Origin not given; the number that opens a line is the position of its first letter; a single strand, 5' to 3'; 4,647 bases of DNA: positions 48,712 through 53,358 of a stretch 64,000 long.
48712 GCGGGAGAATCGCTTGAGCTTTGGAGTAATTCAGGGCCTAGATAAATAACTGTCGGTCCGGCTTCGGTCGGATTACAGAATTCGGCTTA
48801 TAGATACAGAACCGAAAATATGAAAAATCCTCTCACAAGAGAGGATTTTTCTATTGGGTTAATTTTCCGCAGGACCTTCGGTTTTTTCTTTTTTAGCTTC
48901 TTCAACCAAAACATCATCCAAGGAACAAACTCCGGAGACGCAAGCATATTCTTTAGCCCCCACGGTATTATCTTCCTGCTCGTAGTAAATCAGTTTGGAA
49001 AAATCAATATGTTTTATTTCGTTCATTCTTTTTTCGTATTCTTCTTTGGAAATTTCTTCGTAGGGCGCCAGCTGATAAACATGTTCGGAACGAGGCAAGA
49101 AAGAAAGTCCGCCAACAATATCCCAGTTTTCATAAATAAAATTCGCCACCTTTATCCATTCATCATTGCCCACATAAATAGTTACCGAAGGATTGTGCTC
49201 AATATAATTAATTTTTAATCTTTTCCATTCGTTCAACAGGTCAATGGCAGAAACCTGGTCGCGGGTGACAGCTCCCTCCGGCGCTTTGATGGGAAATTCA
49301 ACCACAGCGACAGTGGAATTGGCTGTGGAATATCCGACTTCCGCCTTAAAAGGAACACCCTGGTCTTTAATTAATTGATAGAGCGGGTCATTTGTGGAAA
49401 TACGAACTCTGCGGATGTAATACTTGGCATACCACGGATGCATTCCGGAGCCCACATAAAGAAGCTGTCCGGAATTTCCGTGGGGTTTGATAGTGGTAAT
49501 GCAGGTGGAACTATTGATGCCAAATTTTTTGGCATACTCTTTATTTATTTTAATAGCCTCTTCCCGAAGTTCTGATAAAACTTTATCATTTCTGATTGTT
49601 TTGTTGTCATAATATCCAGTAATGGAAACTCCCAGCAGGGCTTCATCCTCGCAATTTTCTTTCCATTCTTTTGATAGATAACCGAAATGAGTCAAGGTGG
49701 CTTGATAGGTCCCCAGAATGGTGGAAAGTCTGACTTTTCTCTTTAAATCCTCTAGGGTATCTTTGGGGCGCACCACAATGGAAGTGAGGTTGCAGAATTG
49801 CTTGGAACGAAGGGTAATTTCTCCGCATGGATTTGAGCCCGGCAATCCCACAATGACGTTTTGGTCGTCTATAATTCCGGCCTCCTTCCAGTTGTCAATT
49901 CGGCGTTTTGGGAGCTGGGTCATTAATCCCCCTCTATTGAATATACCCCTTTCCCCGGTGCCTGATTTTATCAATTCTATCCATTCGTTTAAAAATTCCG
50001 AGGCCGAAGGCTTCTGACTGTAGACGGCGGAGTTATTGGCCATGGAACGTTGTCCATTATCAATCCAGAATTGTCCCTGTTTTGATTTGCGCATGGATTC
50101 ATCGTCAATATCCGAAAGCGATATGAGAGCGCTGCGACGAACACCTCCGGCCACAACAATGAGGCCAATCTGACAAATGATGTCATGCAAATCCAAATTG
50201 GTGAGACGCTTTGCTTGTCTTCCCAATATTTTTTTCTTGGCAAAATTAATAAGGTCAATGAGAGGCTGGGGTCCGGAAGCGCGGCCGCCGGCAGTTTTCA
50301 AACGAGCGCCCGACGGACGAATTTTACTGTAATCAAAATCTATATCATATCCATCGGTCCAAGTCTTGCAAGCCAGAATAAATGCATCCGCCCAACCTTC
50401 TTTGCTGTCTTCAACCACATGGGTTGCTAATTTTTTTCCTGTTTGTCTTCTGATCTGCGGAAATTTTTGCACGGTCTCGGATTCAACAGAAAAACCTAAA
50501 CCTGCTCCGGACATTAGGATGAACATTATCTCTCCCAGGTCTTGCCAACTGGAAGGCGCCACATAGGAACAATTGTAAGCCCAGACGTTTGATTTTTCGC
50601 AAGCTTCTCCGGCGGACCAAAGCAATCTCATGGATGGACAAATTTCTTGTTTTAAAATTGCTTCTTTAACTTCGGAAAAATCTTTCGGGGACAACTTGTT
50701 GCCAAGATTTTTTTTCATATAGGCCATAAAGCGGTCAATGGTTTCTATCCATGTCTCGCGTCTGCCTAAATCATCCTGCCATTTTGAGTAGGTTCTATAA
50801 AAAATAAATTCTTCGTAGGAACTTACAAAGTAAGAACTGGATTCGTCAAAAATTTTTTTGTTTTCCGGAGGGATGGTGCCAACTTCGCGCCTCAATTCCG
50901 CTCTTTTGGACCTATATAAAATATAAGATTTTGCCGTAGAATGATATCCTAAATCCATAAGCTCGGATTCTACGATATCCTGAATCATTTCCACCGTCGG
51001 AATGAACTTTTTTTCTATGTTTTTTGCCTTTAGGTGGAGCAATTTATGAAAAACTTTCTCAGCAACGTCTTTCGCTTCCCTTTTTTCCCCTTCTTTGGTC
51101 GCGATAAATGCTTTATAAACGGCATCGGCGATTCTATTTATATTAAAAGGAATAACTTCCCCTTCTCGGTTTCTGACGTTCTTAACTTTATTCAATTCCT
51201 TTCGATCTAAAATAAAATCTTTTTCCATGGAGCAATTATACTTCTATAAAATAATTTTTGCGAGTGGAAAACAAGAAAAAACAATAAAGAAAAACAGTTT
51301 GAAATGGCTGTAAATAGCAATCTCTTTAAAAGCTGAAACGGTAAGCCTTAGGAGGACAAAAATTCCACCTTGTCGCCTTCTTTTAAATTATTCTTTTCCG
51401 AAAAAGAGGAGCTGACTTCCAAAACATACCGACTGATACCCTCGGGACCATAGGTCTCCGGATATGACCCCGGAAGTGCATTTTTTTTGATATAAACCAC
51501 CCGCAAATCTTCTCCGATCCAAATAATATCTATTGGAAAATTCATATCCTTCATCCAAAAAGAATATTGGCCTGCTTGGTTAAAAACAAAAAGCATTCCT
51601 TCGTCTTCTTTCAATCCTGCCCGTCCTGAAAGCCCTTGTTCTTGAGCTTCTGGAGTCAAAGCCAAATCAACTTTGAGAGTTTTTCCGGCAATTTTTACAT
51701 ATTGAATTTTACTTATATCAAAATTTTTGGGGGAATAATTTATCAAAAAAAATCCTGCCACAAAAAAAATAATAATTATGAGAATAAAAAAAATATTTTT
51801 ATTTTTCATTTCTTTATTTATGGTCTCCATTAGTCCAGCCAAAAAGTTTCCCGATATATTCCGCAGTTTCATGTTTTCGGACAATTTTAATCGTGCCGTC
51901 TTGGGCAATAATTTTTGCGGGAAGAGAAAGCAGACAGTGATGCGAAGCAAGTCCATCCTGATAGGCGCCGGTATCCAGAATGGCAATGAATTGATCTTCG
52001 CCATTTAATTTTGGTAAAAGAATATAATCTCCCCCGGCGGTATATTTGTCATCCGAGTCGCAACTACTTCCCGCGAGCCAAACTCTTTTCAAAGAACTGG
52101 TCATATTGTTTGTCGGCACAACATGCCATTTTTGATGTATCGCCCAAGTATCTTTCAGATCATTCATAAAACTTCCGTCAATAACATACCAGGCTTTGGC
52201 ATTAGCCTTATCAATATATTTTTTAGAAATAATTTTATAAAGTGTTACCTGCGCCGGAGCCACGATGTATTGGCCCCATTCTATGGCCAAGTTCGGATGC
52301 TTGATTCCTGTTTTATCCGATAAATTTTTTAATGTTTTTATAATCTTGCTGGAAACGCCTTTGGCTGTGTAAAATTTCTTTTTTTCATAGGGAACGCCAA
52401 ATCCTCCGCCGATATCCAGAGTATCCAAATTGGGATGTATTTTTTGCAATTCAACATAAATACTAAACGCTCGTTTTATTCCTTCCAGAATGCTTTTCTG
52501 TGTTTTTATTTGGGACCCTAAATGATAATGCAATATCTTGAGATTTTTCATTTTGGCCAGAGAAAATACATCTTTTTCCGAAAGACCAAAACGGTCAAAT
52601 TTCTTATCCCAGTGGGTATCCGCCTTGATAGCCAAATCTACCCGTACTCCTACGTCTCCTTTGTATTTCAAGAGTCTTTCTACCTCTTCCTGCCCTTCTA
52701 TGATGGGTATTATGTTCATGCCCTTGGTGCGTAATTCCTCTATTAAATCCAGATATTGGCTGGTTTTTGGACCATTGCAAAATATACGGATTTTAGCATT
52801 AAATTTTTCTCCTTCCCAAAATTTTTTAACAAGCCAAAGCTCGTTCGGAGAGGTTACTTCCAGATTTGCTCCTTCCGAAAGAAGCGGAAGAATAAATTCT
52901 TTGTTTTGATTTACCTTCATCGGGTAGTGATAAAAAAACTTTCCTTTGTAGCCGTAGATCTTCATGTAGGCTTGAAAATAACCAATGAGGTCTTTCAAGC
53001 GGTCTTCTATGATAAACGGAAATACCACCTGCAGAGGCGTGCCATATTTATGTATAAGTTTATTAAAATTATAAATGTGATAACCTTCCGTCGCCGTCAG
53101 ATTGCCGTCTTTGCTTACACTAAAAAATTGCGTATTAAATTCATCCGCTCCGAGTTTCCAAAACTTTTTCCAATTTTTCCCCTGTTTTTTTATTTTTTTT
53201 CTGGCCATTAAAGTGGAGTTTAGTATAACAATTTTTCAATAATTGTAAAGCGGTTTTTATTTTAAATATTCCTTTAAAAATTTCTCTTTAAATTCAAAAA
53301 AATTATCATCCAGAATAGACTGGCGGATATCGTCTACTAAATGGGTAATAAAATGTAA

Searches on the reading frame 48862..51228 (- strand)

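Call 72: search_protein_families(library=pfam, proteins=[window:48862-51228:-], max_evalue=0.00001)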
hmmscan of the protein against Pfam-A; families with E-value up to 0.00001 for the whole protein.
window:48862-51228:- (789 aa): 4 families
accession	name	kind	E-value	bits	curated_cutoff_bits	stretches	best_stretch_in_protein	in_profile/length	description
PF03477.21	ATP-cone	-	1.1e-18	68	25.8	1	17-110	2-87/88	ATP cone domain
PF17975.6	RNR_Alpha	-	1.6e-08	35.4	26.4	1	131-180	13-61/101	Ribonucleotide reductase alpha domain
PF02867.20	Ribonuc_red_lgC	-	1.8e-07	30.7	23.9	0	464-487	208-235/523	Ribonucleotide reductase, barrel domain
PF21995.1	RNR-II_ins_dom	-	8.4e-07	29.7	27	1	267-327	34-100/107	B12-dependent ribonucleotide reductase, insertion domain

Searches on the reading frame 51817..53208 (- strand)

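Call 72: search_protein_families(library=pfam, proteins=[window:51817-53208:-], max_evalue=0.00001)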
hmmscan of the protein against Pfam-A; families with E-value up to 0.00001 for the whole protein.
window:51817-53208:- (464 aa): 2 families
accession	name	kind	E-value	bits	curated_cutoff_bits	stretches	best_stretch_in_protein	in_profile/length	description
PF02784.22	Orn_Arg_deC_N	-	8.6e-28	97.8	23.4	1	79-317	9-247/247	Pyridoxal-dependent decarboxylase, pyridoxal binding domain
PF00278.28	Orn_DAP_Arg_deC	-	7.5e-06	26.6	23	1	314-414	2-95/95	Pyridoxal-dependent decarboxylase, C-terminal sheet domain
